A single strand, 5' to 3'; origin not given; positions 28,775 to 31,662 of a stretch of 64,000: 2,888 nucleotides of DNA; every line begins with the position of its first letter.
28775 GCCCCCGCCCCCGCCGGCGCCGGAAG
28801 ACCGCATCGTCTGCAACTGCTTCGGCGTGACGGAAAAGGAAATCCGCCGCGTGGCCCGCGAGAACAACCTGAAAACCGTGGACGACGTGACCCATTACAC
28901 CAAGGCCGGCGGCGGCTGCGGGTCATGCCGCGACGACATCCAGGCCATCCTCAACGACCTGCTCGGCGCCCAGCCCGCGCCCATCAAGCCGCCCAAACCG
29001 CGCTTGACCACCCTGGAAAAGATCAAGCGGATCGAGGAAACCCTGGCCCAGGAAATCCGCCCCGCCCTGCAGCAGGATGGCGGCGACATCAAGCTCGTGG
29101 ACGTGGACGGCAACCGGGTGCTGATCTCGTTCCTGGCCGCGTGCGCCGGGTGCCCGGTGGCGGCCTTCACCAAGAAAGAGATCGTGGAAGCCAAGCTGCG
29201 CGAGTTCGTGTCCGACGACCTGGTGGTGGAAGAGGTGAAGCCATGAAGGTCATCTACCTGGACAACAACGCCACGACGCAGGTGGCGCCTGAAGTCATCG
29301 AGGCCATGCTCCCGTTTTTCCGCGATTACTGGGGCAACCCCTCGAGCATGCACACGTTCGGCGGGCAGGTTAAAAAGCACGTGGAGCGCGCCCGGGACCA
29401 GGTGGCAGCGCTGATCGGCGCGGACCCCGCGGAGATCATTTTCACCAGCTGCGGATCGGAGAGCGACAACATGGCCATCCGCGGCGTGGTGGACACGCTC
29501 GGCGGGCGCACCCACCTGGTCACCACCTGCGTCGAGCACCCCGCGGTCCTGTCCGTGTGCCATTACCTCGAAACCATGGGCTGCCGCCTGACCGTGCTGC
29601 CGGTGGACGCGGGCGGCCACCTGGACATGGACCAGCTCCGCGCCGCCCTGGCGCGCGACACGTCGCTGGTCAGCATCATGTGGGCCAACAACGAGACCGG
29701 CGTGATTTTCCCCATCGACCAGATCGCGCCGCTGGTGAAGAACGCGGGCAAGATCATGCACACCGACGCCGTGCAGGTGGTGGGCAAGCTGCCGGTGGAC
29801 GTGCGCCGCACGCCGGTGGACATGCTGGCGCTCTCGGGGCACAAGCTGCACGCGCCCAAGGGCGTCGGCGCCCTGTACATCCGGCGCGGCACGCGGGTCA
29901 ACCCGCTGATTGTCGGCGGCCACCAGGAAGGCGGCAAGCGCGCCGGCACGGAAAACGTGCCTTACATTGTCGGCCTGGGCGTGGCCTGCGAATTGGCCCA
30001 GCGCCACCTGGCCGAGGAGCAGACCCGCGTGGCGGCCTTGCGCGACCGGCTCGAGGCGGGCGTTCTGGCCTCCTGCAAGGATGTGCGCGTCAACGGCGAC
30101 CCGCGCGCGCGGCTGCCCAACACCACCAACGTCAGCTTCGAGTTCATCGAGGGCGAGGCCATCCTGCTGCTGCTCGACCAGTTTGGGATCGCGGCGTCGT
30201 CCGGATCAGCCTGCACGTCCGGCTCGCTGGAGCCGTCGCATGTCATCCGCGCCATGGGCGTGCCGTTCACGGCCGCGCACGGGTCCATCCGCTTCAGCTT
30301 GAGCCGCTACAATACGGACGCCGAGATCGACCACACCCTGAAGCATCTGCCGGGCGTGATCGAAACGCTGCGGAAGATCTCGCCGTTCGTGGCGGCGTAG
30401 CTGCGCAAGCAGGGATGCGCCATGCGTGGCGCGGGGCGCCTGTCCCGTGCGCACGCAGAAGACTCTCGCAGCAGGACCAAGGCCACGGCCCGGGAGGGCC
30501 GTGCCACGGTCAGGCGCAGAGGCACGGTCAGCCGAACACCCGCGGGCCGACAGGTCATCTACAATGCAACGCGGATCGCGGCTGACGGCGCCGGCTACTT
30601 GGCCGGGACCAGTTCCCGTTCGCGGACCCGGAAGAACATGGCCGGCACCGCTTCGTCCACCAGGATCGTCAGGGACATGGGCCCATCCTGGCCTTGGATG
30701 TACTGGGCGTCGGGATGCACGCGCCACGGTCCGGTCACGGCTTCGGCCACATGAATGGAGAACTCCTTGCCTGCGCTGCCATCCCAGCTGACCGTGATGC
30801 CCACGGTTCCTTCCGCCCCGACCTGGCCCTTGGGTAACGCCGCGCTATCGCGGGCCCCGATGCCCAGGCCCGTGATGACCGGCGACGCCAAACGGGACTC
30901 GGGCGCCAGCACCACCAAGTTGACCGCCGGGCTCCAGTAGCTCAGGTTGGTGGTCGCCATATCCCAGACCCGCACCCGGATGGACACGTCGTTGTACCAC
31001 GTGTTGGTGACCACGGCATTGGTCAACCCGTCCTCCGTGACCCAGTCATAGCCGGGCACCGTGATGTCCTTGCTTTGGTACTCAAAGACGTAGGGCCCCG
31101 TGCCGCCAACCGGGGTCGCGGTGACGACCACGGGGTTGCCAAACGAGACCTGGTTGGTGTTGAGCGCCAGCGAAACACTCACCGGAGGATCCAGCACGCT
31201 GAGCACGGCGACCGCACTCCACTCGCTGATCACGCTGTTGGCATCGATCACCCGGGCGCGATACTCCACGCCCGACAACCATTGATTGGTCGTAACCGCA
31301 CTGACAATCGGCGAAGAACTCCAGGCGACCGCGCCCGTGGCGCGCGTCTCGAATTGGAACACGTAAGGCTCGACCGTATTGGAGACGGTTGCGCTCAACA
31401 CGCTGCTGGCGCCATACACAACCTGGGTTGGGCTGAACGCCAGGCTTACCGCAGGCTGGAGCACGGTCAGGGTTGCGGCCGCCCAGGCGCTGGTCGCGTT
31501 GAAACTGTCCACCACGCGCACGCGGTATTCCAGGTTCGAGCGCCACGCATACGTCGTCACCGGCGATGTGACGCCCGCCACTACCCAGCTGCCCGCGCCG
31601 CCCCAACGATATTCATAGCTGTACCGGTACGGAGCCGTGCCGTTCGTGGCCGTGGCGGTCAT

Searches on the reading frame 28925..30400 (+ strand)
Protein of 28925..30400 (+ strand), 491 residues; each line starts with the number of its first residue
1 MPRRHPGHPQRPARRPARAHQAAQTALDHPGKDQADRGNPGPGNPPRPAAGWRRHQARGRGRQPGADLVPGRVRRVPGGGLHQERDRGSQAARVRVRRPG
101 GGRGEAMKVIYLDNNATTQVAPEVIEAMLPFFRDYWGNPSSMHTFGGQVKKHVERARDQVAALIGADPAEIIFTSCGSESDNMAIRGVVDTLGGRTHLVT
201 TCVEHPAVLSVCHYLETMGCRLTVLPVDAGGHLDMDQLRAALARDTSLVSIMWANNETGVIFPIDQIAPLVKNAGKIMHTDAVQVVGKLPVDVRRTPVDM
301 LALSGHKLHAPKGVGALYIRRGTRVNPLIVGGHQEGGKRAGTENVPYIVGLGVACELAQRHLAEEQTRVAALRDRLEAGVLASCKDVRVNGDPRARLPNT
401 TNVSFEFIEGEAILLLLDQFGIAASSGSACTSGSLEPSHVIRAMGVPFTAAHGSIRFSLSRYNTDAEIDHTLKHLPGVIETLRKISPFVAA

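Call 13: search_protein_families(library=pfam, proteins=[window:28925-30400:+], max_evalue=0.001)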
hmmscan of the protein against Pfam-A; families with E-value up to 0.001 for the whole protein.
window:28925-30400:+ (491 aa): 1 family
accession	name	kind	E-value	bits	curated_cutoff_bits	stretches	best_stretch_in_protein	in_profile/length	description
PF00266.25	Aminotran_5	-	9e-89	298.5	21.5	1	110-469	1-369/371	Aminotransferase class-V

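Call 60: find_encoding_contigs(protein=window:28925-30400:+, flank=10000, max_places=6)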
Protein window:28925-30400:+ (491 aa): no gene with exactly this product is on record in the collection.

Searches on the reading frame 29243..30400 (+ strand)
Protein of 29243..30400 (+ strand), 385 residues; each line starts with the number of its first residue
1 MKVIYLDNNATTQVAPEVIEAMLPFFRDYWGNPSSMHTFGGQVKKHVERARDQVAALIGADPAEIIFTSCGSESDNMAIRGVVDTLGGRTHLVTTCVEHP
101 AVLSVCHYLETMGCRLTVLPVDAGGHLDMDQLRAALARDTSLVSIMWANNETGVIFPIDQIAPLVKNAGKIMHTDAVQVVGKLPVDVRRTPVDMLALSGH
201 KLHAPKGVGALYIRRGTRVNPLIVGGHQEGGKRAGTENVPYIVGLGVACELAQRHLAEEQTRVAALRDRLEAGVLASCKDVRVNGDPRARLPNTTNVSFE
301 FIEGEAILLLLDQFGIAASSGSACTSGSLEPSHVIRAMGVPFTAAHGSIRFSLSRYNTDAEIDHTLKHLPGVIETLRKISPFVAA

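Call 64: find_encoding_contigs(protein=window:29243-30400:+, flank=10000, max_places=6)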
Protein window:29243-30400:+ (385 aa): no gene with exactly this product is on record in the collection.

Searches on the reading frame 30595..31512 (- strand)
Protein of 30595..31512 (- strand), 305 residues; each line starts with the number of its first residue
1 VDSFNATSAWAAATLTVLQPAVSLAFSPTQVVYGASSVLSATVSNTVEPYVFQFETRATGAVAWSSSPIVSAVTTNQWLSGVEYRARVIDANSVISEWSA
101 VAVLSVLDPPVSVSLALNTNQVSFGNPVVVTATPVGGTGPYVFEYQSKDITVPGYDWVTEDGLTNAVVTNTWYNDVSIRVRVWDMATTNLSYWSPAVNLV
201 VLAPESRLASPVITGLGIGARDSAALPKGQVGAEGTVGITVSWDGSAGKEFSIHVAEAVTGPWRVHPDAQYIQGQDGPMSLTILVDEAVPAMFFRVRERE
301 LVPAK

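Call 20: find_related_loci(query=A1, collection=genome_contigs, flank=10000)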
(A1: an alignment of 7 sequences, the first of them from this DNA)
Query A1 (300 aa) in genome_contigs; peptide patterns used: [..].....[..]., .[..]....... (x = any residue, [..] = any of these).
71 stretches matched a pattern; 2 encode a relative of the query (tblastn E <= 1e-3); 2 distinct loci.
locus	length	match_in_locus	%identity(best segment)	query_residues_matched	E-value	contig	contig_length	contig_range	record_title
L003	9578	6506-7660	44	1-293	1e-66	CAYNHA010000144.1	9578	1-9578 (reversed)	MAG TPA_asm: uncultured Verrucomicrobiota bacterium isolate binchicken_co229_252 genome assembly, contig: k141_171064, w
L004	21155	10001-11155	44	1-293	8e-64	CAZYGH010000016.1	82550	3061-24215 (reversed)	MAG TPA_asm: uncultured Verrucomicrobiota bacterium isolate binchicken_co309_146 genome assembly, contig: NODE_131_lengt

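Call 21: find_related_loci(query=A1, collection=metagenome_contigs, flank=10000)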
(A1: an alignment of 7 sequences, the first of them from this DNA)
Query A1 (300 aa) in metagenome_contigs; peptide patterns used: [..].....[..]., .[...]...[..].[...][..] (x = any residue, [..] = any of these).
177 stretches matched a pattern; 2 encode a relative of the query (tblastn E <= 1e-3); 2 distinct loci.
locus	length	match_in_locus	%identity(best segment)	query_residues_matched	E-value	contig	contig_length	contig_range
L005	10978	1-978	56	1-292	6e-99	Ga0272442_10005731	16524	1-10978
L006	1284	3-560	49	111-298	2e-61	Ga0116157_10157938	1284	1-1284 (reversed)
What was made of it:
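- Tried and rejected: The genome_contigs scan gave only two loci at 44% identity (call 20), and the metagenome_contigs scan only two at 49-56% (call 21).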

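Call 51: predict_structure(alignment_id=A1)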
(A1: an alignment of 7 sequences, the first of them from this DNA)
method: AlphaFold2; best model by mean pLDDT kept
length: 300 residues; sequences in the alignment: 7
mean_pLDDT: 72.7   pTM: 0.42
mean pLDDT of the five models: 72.7, 71.6, 61.1, 60.4, 55.2
residues with pLDDT >= 90: 39; 70-90: 150; 50-70: 73; < 50: 38
segments of 3 or more residues with pLDDT < 50: 1-3, 199-226, 298-300
pLDDT, mean of each block of 10 residues (from residue 1): 51 77 75 81 77 89 79 76 84 88 76 81 87 81 83 86 87 85 67 73 33 45 50 67 76 68 69 70 61 61
secondary structure, 60 per line:
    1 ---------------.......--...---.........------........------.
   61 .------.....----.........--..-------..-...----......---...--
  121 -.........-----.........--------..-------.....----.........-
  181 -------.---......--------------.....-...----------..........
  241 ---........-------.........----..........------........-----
elements in order: E16-22 E25-27 E31-39 E46-53 E68-72 E77-85 E100-102 E107-112 E116-118 E122-130 E136-144 E162-166 E171-179 E192-197 E212-216 E231-240 E244-251 E259-267 E272-281 E288-295
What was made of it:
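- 30904..31200 (-): Additional single Ig-like domain after the array (A-type half unit). The AlphaFold2 model of the last 300 aa shows a beta-sandwich here (call 51).
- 30598..30903 (-): Low-confidence linker (about 30820-30903) and a conserved C-terminal beta-sandwich domain ending ...FFRVRE (30598-30819). No recognised anchor motif. Model pLDDT is below 50 for residues 199-226 and 60-76 for the last domain (call 51).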

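Call 55: fold_search(model_id=the predicted structure, library=pdb)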
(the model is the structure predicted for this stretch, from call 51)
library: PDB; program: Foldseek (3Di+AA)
matches with E <= 10: 1907; with E <= 0.001: 258
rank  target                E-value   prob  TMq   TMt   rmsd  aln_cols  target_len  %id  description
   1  6zdx_B                1.1e-07  1.00  0.28  0.22  17.4       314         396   12  RIFIN variable region bound to LILRB1 ectodomain (released 2020-07-22)
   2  3s98                  1.5e-07  1.00  0.26  0.28  17.1       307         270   10  human IFNAR1 (released 2011-08-31)
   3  6grq_A                3.7e-07  1.00  0.28  0.17  15.8       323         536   12  Paired immunoglobulin-like receptor B (PirB) or Leukocyte immunoglobulin-like receptor subfamily B member 3 (LILRB3) f (released 2019-02-06)
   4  5mya_A                1.1e-06  1.00  0.28  0.28  14.7       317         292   12  Homodimerization of Tie2 Fibronectin-like domains 1-3 in space group C2 (released 2017-04-26)
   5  5e55_A                1.5e-06  1.00  0.26  0.26  13.8       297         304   13  Crystal structure of mouse CNTN6 FN1-FN3 domains (released 2016-08-31)
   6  1fnl                  1.7e-06  1.00  0.23  0.38  14.9       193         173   15  CRYSTAL STRUCTURE OF THE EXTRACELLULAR DOMAIN OF A HUMAN FCGRIII (released 2000-11-22)
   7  1j86_A                1.8e-06  1.00  0.23  0.37  15.9       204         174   19  HUMAN HIGH AFFINITY FC RECEPTOR FC(EPSILON)RI(ALPHA), MONOCLINIC CRYSTAL FORM 2 (released 2001-08-29)
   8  5gni_B                1.9e-06  1.00  0.24  0.35  13.1       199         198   18  The crystal structure of PECAM-1 IgL1-2 trans-homophilic dimer (released 2016-12-21)
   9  9ba4_A                1.9e-06  1.00  0.22  0.09  16.0       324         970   12  Full-length cross-linked Contactin 2 (CNTN2) (released 2024-07-17)
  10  7q61_A                2.0e-06  1.00  0.22  0.07  16.9       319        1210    9  Structure of TEV conjugated A2ML1 (A2ML1-TC) (released 2022-04-20)
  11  7mrk_D                2.1e-06  1.00  0.22  0.22  15.5       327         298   13  Chicken CNTN4 APP complex (released 2022-01-05)
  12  1f6a_A                2.4e-06  1.00  0.22  0.36  16.7       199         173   17  Structure of the human ige-fc bound to its high affinity receptor fc(epsilon)ri(alpha) (released 2000-07-20)
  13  5e55_B                2.4e-06  1.00  0.25  0.24  13.9       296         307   12  Crystal structure of mouse CNTN6 FN1-FN3 domains (released 2016-08-31)
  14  8dj7_C                2.9e-06  1.00  0.23  0.28  18.1       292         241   12  The complex structure between human IgG1 Fc and its high affinity receptor FcgRI H174R variant (released 2023-05-10)
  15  5e53_D                2.9e-06  1.00  0.23  0.23  15.2       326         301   10  Crystal structure of chicken CNTN1 FN1-FN3 domains (released 2016-08-31)
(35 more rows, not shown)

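Call 61: find_encoding_contigs(protein=window:30595-31512:-, flank=10000, max_places=6)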
Protein window:30595-31512:- (305 aa): no gene with exactly this product is on record in the collection.
